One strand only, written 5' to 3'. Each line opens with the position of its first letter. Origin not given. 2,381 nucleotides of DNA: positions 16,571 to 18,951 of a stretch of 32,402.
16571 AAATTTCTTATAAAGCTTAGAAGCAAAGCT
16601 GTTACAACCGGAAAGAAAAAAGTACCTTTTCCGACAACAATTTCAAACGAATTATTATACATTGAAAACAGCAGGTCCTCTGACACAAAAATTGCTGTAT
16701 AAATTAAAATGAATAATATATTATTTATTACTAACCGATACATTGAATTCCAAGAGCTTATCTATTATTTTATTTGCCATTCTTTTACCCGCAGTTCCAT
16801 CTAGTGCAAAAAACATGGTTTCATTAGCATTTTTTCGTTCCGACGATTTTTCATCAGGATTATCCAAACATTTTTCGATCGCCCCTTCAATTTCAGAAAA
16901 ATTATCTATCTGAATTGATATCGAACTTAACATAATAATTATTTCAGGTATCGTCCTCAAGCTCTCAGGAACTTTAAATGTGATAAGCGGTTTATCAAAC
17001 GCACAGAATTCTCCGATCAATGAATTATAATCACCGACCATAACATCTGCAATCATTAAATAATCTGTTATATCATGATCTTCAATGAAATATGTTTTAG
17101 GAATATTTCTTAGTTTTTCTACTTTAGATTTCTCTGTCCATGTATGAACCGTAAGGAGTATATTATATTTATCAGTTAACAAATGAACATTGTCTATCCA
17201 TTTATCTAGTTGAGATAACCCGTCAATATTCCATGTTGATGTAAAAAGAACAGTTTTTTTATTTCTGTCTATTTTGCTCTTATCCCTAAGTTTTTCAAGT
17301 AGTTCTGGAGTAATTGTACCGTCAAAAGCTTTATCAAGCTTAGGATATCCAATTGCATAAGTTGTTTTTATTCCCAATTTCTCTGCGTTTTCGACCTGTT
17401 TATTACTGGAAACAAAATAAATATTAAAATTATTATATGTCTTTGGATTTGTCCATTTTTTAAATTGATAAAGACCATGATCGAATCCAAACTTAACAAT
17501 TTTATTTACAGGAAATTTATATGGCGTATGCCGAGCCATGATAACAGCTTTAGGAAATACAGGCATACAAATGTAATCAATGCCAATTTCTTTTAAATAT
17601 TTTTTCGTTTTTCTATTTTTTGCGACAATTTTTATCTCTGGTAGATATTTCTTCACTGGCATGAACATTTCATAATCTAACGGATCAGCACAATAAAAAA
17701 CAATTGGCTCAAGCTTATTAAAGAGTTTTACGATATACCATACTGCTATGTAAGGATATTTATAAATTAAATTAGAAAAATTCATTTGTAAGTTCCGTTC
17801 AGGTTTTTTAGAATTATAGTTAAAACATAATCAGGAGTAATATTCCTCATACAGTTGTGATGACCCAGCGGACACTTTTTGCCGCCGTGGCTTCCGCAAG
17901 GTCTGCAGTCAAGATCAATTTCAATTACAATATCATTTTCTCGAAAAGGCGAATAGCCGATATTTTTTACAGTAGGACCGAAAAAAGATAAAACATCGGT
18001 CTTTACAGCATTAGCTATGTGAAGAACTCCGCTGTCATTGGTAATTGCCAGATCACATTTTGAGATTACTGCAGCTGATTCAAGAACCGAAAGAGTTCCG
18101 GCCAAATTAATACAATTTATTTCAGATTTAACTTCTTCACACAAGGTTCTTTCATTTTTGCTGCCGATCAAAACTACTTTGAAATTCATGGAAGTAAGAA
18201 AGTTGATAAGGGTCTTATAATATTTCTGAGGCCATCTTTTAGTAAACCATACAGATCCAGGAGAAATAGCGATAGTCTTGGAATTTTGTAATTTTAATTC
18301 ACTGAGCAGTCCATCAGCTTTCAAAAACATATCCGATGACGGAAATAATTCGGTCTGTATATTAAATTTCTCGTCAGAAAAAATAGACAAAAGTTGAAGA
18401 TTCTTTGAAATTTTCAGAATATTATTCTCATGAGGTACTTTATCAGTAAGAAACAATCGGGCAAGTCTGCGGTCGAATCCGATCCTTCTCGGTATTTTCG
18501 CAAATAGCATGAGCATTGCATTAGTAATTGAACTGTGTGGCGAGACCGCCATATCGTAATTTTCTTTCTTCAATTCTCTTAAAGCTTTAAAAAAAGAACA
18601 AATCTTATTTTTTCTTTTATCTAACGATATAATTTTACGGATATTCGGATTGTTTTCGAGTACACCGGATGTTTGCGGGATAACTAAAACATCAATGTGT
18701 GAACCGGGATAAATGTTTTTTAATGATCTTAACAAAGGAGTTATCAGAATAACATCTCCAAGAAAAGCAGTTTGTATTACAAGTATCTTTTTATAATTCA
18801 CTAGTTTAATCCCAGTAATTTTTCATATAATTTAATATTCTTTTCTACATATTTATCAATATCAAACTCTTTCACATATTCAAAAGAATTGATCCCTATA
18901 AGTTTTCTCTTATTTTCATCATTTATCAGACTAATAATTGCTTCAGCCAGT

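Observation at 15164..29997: A 14-gene translationally coupled LPS-core-type operon combining both routes of glycerol-phosphate addition (TagD/TagF-like and LtaS/OpgB-like) with a phosphoethanolamine-transferase-like gene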

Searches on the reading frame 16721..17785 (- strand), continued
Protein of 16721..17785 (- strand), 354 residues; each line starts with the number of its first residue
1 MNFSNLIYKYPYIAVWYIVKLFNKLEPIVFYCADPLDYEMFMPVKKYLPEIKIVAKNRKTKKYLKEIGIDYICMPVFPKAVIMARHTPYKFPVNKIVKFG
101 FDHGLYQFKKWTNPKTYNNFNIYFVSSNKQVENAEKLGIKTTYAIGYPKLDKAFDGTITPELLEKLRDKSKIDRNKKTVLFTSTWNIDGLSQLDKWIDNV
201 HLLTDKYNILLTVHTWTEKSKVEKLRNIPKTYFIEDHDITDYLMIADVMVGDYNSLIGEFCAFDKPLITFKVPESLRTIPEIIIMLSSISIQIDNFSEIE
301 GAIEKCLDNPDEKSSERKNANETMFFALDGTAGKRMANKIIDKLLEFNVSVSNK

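Call 54: search_protein_families(library=pfam, proteins=[L012:4300-5634:-, L012:5756-6529:-, L012:6755-7429:-, L012:8860-9906:+, L015:4863-6233:-, L015:6202-6993:-, L015:7052-7720:-, L015:7974-8759:-, L009:7185-8522:-], max_evalue=0.001)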
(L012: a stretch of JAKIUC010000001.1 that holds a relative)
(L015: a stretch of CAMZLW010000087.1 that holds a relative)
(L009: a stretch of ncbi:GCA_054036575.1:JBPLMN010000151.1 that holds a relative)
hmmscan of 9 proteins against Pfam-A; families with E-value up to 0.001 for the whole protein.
L012:4300-5634:- (444 aa): 3 families
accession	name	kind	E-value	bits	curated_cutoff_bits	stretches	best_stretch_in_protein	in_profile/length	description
PF00535.33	Glycos_transf_2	-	9.3e-17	61.9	23.3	1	9-161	1-162/168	Glycosyl transferase family 2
PF04991.19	LicD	-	1.6e-06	28.8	22.6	1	282-326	2-45/227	LicD family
PF13641.12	Glyco_tranf_2_3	-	0.00013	22.6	27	1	8-107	3-109/230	Glycosyltransferase like family 2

L012:5756-6529:- (257 aa): 2 families
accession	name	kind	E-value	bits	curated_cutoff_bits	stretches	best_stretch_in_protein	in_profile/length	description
PF05704.18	Caps_synth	-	1.3e-18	67.9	24.5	1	6-106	41-145/278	Capsular polysaccharide synthesis protein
PF04488.21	Gly_transf_sug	-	2.9e-10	41.1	23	1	62-104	44-86/93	Glycosyltransferase sugar-binding region containing DXD motif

L012:6755-7429:- (224 aa): 6 families
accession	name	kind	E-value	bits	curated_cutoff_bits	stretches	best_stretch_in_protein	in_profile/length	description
PF13847.12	Methyltransf_31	-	3e-07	30.7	27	1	59-158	5-99/145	Methyltransferase domain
PF13649.12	Methyltransf_25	-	1.9e-06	28.9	27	1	61-156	1-89/97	Methyltransferase domain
PF08242.18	Methyltransf_12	-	2.9e-06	28.4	30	1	62-157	1-92/98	Methyltransferase domain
PF13489.12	Methyltransf_23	-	1.8e-05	25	27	1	45-181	9-132/164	Methyltransferase domain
PF01739.24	CheR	-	0.00014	21.8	27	1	113-158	116-163/195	CheR methyltransferase, SAM binding domain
PF08241.18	Methyltransf_11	-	0.00015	22.8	21.2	1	85-155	18-82/95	Methyltransferase domain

L012:8860-9906:+ (348 aa): 4 families
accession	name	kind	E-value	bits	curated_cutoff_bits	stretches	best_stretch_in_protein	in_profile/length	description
PF01637.24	ATPase_2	-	2.9e-15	57.1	33.2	1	16-252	1-214/225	ATPase domain predominantly from Archaea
PF13173.12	AAA_14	-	3.9e-08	33.8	27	0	37-83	6-56/129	AAA domain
PF13401.12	AAA_22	-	6.8e-07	30.1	27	1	34-194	6-124/130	AAA domain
PF14516.12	AAA_35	-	0.00014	21.2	27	1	26-89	23-93/331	AAA-like domain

L015:4863-6233:- (456 aa): 2 families
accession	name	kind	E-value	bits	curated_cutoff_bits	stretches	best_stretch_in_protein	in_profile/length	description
PF00535.33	Glycos_transf_2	-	7.7e-27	94.7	23.3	1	23-178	1-164/168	Glycosyl transferase family 2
PF13641.12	Glyco_tranf_2_3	-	1.5e-05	25.5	27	1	22-140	3-125/230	Glycosyltransferase like family 2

L015:6202-6993:- (263 aa): 2 families
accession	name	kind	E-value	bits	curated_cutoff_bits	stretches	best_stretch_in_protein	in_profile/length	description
PF05704.18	Caps_synth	-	4.6e-17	62.7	24.5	1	3-171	47-194/278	Capsular polysaccharide synthesis protein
PF04488.21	Gly_transf_sug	-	7.1e-10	39.9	23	1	55-95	46-86/93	Glycosyltransferase sugar-binding region containing DXD motif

L015:7052-7720:- (222 aa): 4 families
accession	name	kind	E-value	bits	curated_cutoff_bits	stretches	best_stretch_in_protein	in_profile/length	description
PF13847.12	Methyltransf_31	-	6.1e-07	29.7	27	1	58-158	6-101/145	Methyltransferase domain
PF13649.12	Methyltransf_25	-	1e-05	26.5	27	1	59-155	1-90/97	Methyltransferase domain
PF08242.18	Methyltransf_12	-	3.2e-05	25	30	1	60-154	1-88/98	Methyltransferase domain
PF13489.12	Methyltransf_23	-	0.00093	19.4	27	0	56-143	23-95/164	Methyltransferase domain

L015:7974-8759:- (261 aa): 4 families
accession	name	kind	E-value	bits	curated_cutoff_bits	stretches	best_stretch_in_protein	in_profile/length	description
PF00535.33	Glycos_transf_2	-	1.3e-13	51.7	23.3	1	4-176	1-159/168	Glycosyl transferase family 2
PF13641.12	Glyco_tranf_2_3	-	5e-09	36.9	27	1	3-122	3-125/230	Glycosyltransferase like family 2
PF02709.20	Glyco_transf_7C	-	4.1e-07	30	23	1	166-228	16-78/78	N-terminal domain of galactosyltransferase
PF10111.15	Glyco_tranf_2_2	-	5.7e-07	29.7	27.3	1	29-228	28-220/276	Glycosyltransferase like family 2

L009:7185-8522:- (445 aa): 3 families
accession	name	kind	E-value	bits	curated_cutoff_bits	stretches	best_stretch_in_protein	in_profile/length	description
PF00535.33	Glycos_transf_2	-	4.3e-29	102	23.3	1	9-166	1-166/168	Glycosyl transferase family 2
PF13641.12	Glyco_tranf_2_3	-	1.8e-08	35.1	27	1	8-119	3-119/230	Glycosyltransferase like family 2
PF04991.19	LicD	-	4.8e-05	24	22.6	1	284-322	3-41/227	LicD family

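Call 73: search_protein_families(library=ncbifam, proteins=[L037:8099-9979:+, L034:3436-5304:+, L037:6798-7967:+, L034:1936-3330:+, L037:10930-12099:+, L034:6376-7419:+, L037:12107-14161:-], max_evalue=0.00001)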
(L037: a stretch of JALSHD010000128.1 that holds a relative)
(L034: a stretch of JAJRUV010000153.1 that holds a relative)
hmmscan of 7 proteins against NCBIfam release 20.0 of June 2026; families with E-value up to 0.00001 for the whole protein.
L037:8099-9979:+ (626 aa): 7 families
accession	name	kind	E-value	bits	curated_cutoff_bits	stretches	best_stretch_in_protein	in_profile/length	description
NF038282.1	LapC_YejM_PbgA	exception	5.1e-87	292.5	825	1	24-625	15-583/584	LPS biosynthesis-modulating metalloenzyme YejM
TIGR03417.1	chol_sulfatase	equivalog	3.4e-16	59.2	433.45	1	452-558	255-359/500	choline-sulfatase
NF045661.1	HdlasePehA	equivalog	1.3e-13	50.4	900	1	452-546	284-377/506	phosphoric/sulfuric ester hydrolase PehA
NF010322.0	PRK13759.1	equivalog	8e-13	47.7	481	1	451-539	269-359/486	arylsulfatase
NF053595.1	LptchSynLtaSGpos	equivalog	3.9e-11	42.2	970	1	387-563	377-544/626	lipoteichoic acid synthase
NF008593.0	PRK11560.1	equivalog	6.9e-07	27.9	493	1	439-517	421-495/563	kdo(2)-lipid A phosphoethanolamine 7''-transferase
NF028537.1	P_eth_NH2_trans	domain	4.5e-06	25.5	500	0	100-525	69-486/527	phosphoethanolamine--lipid A transferase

L034:3436-5304:+ (622 aa): 5 families
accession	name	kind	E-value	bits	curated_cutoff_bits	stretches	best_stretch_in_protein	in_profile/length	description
NF038282.1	LapC_YejM_PbgA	exception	4.6e-88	296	825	1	20-621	15-583/584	LPS biosynthesis-modulating metalloenzyme YejM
TIGR03417.1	chol_sulfatase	equivalog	6.1e-16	58.4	433.45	1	448-553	255-358/500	choline-sulfatase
NF045661.1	HdlasePehA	equivalog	8.8e-14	51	900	0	265-317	4-61/506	phosphoric/sulfuric ester hydrolase PehA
NF010322.0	PRK13759.1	equivalog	3.9e-12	45.4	481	1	447-536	269-360/486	arylsulfatase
NF053595.1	LptchSynLtaSGpos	equivalog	2.6e-08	32.9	970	1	383-542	377-528/626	lipoteichoic acid synthase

L037:6798-7967:+ (389 aa): 6 families
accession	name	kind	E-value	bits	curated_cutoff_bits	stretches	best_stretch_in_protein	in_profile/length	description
TIGR02193.1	heptsyl_trn_I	equivalog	3.4e-30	105.4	185.3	1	40-377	2-319/320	lipopolysaccharide heptosyltransferase I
TIGR02201.1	heptsyl_trn_III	equivalog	3.2e-26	92.2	170.2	1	42-333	4-305/344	putative lipopolysaccharide heptosyltransferase III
NF007742.0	PRK10422.1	equivalog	4.6e-22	78.3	467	1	39-327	7-301/352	lipopolysaccharide core heptosyltransferase RfaQ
TIGR02195.1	heptsyl_trn_II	equivalog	6.5e-20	71.5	134.6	1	46-377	8-337/339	lipopolysaccharide heptosyltransferase II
NF008204.0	PRK10964.1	equivalog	9.8e-16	57.8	437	1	40-336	3-301/322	lipopolysaccharide heptosyltransferase RfaC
NF008162.0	PRK10916.1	equivalog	3e-11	43.1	569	1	205-331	177-303/348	ADP-heptose--LPS heptosyltransferase RfaF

L034:1936-3330:+ (464 aa): 6 families
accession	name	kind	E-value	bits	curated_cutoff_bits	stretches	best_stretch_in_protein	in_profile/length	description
TIGR02193.1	heptsyl_trn_I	equivalog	1.8e-30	106.3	185.3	1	120-410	2-297/320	lipopolysaccharide heptosyltransferase I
TIGR02201.1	heptsyl_trn_III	equivalog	3.3e-23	82.3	170.2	1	122-406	4-298/344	putative lipopolysaccharide heptosyltransferase III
TIGR02195.1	heptsyl_trn_II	equivalog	1.2e-19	70.6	134.6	1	128-412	10-300/339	lipopolysaccharide heptosyltransferase II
NF007742.0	PRK10422.1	equivalog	5.4e-19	68.2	467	1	119-405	7-299/352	lipopolysaccharide core heptosyltransferase RfaQ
NF008204.0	PRK10964.1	equivalog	7.1e-14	51.7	437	1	120-409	3-294/322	lipopolysaccharide heptosyltransferase RfaC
NF008162.0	PRK10916.1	equivalog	9.7e-12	44.7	569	1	288-407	180-300/348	ADP-heptose--LPS heptosyltransferase RfaF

L037:10930-12099:+ (389 aa): 0 families

L034:6376-7419:+ (347 aa): 0 families

L037:12107-14161:- (684 aa): 4 families
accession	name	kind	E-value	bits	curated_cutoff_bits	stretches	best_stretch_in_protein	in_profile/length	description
TIGR04283.1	glyco_like_mftF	equivalog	1.5e-12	47.6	182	1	428-530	1-104/221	TIGR04283 family arsenosugar biosynthesis glycosyltransferase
TIGR04195.1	S_glycosyl_SunS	equivalog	3.5e-09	36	350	1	427-508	58-142/421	SunS family peptide S-glycosyltransferase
NF012031.0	PRK15487.1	equivalog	3.5e-06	26.3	277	1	169-391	180-384/404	O-antigen ligase RfaL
NF010496.0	PRK13915.1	equivalog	4.3e-06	26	262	1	422-507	27-126/307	glucosyl-3-phosphoglycerate synthase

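Call 94: search_protein_representatives(alignment_id=A1)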
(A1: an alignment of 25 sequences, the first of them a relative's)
Query: 25 sequences, 348 profile positions. Proteins with E-value up to 0.001 (for the whole library): 3531; up to 1e-10: 561; up to 1e-30: 76. The best 150 are listed.
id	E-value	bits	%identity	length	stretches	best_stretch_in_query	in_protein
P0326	7.9e-162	554.7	-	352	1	1-345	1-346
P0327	6.7e-127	439.8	-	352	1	1-344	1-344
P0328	4.9e-118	410.6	-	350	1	1-344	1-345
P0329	7.0e-112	390.4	-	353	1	1-344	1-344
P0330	2.9e-111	388.4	-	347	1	1-344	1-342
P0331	4.4e-109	381.2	-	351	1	1-346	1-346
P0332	6.2e-109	380.7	-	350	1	1-344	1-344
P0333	2.0e-108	379.0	-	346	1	1-344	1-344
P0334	1.5e-103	363.0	-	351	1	1-344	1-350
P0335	9.2e-102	357.1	-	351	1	1-344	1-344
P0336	2.3e-100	352.5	-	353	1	1-344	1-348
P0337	3.1e-99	348.8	-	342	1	1-344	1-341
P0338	1.1e-98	347.0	-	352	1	1-346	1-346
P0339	6.1e-97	341.3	-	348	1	1-345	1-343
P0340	4.3e-95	335.2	-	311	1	36-345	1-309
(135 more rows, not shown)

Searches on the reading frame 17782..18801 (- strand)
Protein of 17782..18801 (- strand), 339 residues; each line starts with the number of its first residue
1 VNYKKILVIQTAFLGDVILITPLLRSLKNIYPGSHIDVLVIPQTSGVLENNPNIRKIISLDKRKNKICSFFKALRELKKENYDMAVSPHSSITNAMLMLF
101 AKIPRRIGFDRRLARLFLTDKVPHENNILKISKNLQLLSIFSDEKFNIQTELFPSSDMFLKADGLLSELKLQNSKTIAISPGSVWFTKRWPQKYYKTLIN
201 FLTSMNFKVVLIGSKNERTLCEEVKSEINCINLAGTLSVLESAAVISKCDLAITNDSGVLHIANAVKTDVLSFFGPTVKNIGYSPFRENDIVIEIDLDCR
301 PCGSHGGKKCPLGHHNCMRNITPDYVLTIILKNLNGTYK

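Call 4: search_protein_families(library=pfam, proteins=[window:17782-18801:-], max_evalue=0.01)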
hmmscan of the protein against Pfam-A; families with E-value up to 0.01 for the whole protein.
window:17782-18801:- (339 aa): 1 family
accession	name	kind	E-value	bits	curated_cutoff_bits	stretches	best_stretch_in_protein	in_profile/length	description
PF01075.23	Glyco_transf_9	-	4e-38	131.6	22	1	72-304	3-238/247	Glycosyltransferase family 9 (heptosyltransferase)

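Call 6: search_protein_families(library=ncbifam, proteins=[window:17782-18801:-], max_evalue=0.001)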
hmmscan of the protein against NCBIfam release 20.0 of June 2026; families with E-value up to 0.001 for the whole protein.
window:17782-18801:- (339 aa): 7 families
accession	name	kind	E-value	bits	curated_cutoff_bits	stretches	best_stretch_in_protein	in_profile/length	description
TIGR02195.1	heptsyl_trn_II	equivalog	4.8e-50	170.6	134.6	1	5-329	1-333/339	lipopolysaccharide heptosyltransferase II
TIGR02201.1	heptsyl_trn_III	equivalog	2.1e-40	138.8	170.2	1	5-293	1-304/344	putative lipopolysaccharide heptosyltransferase III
NF007742.0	PRK10422.1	equivalog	4.1e-34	117.9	467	1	3-290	5-303/352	lipopolysaccharide core heptosyltransferase RfaQ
NF008162.0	PRK10916.1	equivalog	1.1e-31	110.3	569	1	5-330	2-339/348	ADP-heptose--LPS heptosyltransferase RfaF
TIGR02193.1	heptsyl_trn_I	equivalog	7.4e-26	91.1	185.3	1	5-277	1-284/320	lipopolysaccharide heptosyltransferase I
NF008204.0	PRK10964.1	equivalog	5.7e-11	42.1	437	1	5-278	2-283/322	lipopolysaccharide heptosyltransferase RfaC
TIGR04372.1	glycosyl_04372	domain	0.00083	18.9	45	0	194-273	32-110/207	TIGR04372 family glycosyltransferase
